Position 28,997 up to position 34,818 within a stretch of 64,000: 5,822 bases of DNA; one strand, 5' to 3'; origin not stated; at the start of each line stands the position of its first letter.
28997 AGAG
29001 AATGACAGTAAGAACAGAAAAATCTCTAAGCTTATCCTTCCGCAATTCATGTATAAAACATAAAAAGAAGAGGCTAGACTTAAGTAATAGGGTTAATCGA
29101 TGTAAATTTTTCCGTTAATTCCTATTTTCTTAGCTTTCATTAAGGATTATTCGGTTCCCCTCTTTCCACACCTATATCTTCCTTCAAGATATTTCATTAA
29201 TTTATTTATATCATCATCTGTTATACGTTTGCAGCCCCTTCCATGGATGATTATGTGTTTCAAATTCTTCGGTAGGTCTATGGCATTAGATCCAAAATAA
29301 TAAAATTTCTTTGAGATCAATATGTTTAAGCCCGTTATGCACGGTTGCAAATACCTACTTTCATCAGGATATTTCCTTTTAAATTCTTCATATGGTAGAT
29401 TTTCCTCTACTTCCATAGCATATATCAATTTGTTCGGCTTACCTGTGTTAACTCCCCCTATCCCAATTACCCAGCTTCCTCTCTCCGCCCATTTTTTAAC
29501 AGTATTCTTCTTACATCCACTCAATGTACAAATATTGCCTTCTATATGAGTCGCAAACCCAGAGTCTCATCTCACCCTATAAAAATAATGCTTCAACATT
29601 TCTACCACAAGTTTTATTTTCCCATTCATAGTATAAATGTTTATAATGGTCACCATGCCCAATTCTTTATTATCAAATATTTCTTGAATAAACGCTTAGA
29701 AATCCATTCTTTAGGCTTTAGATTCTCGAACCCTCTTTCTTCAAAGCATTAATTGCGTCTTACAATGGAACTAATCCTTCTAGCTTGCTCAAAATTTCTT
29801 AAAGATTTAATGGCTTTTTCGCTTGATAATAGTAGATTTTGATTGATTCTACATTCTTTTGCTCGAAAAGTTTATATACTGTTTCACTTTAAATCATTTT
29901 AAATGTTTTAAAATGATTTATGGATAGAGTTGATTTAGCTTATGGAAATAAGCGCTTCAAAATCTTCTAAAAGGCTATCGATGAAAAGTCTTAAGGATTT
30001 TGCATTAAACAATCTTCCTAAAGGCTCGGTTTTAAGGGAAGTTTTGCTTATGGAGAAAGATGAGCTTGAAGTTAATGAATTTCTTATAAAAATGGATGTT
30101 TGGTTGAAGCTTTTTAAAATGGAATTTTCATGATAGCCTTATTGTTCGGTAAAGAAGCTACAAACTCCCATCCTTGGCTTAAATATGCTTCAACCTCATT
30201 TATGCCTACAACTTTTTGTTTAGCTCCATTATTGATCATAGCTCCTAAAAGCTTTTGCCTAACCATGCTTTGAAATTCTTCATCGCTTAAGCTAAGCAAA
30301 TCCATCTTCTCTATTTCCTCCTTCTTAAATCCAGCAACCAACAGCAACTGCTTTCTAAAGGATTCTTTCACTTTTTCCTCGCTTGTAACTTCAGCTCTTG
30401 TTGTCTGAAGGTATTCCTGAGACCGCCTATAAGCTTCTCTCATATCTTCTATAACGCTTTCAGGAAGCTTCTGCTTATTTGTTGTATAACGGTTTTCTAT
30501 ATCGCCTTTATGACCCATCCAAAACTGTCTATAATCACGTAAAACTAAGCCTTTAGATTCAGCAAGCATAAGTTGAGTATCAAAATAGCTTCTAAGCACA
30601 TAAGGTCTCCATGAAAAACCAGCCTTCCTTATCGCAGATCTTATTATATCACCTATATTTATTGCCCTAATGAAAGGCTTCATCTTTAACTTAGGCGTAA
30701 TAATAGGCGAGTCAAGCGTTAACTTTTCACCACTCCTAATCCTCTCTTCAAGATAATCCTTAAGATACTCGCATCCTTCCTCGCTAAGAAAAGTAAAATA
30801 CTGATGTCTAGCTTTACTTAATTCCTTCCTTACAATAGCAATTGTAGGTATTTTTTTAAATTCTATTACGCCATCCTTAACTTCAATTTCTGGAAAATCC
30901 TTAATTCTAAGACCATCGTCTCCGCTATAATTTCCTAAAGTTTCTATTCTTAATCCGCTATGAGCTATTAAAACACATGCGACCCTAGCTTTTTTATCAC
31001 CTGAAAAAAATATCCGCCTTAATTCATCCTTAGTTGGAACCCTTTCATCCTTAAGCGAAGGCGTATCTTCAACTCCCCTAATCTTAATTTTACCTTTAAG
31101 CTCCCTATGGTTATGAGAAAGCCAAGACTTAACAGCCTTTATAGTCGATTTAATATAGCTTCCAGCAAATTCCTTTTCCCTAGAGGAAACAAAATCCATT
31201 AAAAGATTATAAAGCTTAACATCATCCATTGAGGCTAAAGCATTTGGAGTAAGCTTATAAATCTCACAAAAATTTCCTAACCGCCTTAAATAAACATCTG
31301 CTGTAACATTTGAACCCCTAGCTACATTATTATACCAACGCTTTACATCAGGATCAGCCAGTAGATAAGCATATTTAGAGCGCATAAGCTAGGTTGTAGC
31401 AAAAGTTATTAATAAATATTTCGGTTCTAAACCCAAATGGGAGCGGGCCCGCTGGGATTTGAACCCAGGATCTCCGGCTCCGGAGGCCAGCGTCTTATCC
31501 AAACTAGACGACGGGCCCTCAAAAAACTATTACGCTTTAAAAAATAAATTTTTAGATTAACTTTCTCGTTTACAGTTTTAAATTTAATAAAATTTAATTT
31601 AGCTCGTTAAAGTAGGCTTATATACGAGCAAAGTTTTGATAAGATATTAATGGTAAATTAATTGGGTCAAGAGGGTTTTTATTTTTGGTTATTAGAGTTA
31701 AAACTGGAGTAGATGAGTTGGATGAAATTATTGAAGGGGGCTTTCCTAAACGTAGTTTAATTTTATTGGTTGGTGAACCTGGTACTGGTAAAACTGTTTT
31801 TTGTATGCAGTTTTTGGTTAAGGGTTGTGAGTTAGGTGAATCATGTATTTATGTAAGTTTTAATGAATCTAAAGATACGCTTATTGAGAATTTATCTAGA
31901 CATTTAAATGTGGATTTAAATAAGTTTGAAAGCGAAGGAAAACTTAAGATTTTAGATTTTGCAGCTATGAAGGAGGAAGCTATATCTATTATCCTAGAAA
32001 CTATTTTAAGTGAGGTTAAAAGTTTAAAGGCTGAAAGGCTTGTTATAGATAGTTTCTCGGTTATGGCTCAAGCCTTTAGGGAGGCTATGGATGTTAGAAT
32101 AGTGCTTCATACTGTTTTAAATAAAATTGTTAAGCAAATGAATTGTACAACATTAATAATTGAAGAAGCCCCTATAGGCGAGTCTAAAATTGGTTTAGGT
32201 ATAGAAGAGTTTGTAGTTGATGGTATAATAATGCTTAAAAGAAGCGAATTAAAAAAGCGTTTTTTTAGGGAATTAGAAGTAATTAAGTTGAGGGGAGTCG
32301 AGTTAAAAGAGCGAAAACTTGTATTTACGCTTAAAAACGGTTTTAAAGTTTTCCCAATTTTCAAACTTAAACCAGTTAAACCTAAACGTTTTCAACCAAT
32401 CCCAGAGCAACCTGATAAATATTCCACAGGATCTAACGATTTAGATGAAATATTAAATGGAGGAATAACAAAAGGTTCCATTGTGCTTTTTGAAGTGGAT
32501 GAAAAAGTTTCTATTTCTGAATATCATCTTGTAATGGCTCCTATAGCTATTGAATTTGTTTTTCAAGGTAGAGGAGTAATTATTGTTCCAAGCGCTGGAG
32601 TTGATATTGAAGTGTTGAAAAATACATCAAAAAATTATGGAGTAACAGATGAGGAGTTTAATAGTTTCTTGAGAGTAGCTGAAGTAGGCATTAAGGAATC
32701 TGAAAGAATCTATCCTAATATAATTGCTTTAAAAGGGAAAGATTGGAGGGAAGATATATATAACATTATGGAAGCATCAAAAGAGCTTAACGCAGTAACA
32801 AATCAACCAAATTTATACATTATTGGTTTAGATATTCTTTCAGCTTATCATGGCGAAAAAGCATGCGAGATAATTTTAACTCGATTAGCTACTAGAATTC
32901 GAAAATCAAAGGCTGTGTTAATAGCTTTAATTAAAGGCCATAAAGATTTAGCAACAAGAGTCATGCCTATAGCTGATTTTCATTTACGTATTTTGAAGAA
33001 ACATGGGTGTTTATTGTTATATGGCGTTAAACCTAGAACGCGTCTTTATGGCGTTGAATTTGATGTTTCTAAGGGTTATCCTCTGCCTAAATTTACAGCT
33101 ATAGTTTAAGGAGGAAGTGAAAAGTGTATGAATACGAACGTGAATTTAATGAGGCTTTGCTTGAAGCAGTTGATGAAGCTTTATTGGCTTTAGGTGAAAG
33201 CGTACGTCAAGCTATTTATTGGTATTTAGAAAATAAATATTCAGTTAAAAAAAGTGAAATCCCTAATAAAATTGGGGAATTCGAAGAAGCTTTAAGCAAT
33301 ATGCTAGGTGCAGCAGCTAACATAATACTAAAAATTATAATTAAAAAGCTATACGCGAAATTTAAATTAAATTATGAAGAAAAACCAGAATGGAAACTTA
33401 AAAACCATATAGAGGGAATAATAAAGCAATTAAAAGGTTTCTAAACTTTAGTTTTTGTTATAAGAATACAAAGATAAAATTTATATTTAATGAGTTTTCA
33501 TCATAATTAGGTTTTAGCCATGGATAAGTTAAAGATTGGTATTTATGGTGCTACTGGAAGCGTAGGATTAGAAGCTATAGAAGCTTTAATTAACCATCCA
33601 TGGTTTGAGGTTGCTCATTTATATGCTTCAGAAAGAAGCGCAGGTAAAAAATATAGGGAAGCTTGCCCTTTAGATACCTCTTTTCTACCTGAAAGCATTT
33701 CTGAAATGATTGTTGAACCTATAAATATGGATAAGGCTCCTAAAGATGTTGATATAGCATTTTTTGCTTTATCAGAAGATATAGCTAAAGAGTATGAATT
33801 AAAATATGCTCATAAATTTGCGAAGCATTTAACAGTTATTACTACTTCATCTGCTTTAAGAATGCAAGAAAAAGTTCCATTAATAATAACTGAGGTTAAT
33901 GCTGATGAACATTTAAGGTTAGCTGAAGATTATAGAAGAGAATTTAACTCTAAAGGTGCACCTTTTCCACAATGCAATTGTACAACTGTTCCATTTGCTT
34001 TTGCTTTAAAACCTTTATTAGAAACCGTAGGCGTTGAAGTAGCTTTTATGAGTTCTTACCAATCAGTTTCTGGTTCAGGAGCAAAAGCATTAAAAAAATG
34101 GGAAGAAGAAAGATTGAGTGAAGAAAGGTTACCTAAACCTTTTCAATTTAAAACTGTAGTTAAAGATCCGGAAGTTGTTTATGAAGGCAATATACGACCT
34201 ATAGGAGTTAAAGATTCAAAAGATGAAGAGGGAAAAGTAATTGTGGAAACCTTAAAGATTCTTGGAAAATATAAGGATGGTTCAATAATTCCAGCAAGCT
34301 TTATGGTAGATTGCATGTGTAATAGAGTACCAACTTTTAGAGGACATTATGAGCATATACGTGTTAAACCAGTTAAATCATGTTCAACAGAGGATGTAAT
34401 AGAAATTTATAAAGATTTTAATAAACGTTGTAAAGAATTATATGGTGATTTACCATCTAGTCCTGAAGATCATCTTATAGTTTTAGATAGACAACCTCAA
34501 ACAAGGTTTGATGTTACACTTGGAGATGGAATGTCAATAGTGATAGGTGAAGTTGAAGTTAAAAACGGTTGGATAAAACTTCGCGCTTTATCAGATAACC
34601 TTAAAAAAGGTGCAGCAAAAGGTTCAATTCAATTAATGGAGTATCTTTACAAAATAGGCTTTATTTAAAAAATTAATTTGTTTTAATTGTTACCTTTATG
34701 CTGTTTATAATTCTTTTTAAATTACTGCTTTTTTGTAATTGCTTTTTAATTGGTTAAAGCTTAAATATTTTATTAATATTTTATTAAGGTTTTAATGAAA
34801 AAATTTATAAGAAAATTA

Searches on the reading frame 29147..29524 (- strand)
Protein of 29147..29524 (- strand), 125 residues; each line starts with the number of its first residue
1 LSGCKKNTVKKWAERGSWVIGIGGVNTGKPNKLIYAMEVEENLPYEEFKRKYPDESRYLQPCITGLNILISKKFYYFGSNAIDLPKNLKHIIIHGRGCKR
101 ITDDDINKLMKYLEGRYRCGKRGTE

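Call 33: search_protein_families(library=pfam, proteins=[window:29147-29524:-], max_evalue=0.01)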
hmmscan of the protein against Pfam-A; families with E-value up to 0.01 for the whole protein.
window:29147-29524:- (125 aa): 1 family
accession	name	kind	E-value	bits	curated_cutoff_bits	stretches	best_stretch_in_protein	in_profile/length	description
PF18753.6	Nmad2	-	7e-19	68.6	26.1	2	64-119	131-187/200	Nucleotide modification associated domain 2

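Call 88: search_protein_families(library=phrogs, proteins=[window:29147-29524:-], max_evalue=0.001)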
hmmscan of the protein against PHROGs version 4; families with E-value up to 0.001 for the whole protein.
window:29147-29524:- (125 aa): 0 families

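Call 99: search_protein_families(library=ncbifam, proteins=[window:29147-29524:-], max_evalue=0.01)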
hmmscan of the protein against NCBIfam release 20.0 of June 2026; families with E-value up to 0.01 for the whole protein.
window:29147-29524:- (125 aa): 0 families

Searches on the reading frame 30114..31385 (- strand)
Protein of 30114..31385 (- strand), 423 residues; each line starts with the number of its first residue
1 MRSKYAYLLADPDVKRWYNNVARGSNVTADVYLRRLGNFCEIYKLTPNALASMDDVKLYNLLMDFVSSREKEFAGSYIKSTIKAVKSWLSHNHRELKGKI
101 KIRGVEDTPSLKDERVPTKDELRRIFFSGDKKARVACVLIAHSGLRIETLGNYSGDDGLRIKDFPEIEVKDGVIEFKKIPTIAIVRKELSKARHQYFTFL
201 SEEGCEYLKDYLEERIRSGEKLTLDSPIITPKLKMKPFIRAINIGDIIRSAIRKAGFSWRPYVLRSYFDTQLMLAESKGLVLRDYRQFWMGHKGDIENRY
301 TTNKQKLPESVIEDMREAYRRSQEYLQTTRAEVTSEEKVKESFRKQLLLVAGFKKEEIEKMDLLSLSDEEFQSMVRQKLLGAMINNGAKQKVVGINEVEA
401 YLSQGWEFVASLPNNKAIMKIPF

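Call 33: search_protein_families(library=pfam, proteins=[window:30114-31385:-], max_evalue=0.01)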
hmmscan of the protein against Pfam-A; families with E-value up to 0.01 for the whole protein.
window:30114-31385:- (423 aa): 1 family
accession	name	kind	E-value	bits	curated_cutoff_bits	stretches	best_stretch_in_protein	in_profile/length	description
PF00589.27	Phage_integrase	-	3.3e-05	24.2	27.1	1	158-275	35-143/172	Phage integrase family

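Call 88: search_protein_families(library=phrogs, proteins=[window:30114-31385:-], max_evalue=0.001)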
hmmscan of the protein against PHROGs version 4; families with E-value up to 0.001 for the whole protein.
window:30114-31385:- (423 aa): 0 families

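Call 99: search_protein_families(library=ncbifam, proteins=[window:30114-31385:-], max_evalue=0.01)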
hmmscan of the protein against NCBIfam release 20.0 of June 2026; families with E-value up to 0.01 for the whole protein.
window:30114-31385:- (423 aa): 0 families

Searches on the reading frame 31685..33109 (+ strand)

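Call 33: search_protein_families(library=pfam, proteins=[window:31685-33109:+], max_evalue=0.01)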
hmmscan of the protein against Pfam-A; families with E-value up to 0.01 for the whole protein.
window:31685-33109:+ (474 aa): 15 families
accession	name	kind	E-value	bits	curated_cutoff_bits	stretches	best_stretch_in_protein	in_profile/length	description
PF06745.19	ATPase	-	2.8e-58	197.5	26.6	1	5-219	1-223/231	KaiC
PF20440.3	GvpD_bR2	-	8e-11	42.3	27.9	1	236-313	2-79/254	GvpD basic region 2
PF08423.17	Rad51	-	1.6e-08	34.6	22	1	2-51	5-53/244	Rad51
PF03796.21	DnaB_C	-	6.6e-08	32.7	27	1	5-101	2-98/255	DnaB-like helicase C terminal domain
PF13481.12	AAA_25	-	6.8e-08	32.8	27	1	7-159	17-187/195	AAA domain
PF05625.17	PAXNEB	-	2.6e-07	30.5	28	0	247-274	20-47/366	PAXNEB protein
PF13401.12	AAA_22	-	4e-06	27.6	27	1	23-153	5-109/130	AAA domain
PF07088.17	GvpD_P-loop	-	2.8e-05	24.5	24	1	26-193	13-182/189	GvpD gas vesicle protein, P-loop domain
PF20720.3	nSTAND3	-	0.00063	19.9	27.2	1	22-61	16-56/155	Novel STAND NTPase 3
PF12775.13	AAA_7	-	0.0017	18.4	25.8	1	22-80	32-88/181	P-loop containing dynein motor region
PF23442.1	DUF7125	-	0.0017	17.9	29.1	0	4-41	3-40/207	Family of unknown function (DUF7125)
PF13191.12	AAA_16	-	0.0036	18.3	32.6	1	16-81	16-85/167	AAA ATPase domain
PF24883.2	NPHP3_N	-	0.0065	17.1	24.8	0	23-92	22-93/164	Nephrocystin 3, N-terminal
PF05729.18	NACHT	-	0.0075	16.5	26.7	0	25-194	2-164/167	NACHT domain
PF00519.23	PPV_E1_C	-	0.0088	15.7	26.5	0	19-44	115-140/289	Papillomavirus helicase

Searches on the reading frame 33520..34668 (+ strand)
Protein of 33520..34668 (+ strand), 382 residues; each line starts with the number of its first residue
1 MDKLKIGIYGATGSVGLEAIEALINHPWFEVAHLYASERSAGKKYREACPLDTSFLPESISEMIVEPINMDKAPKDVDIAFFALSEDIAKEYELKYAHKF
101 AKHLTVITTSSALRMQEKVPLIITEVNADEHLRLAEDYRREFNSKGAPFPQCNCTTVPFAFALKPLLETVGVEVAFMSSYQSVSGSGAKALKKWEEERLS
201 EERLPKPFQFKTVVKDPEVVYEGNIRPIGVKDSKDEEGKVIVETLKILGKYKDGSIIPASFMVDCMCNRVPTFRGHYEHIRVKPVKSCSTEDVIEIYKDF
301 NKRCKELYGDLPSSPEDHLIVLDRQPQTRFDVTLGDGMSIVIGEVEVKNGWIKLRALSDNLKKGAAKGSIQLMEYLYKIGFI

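Call 33: search_protein_families(library=pfam, proteins=[window:33520-34668:+], max_evalue=0.01)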
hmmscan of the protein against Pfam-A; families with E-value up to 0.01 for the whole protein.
window:33520-34668:+ (382 aa): 2 families
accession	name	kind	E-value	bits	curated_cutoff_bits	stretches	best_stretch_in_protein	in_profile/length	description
PF01118.30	Semialdhyde_dh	-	4.7e-29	101.7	26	1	5-130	1-117/121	Semialdehyde dehydrogenase, NAD binding domain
PF02774.23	Semialdhyde_dhC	-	2.5e-17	64.1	26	1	163-362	1-183/184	Semialdehyde dehydrogenase, dimerisation domain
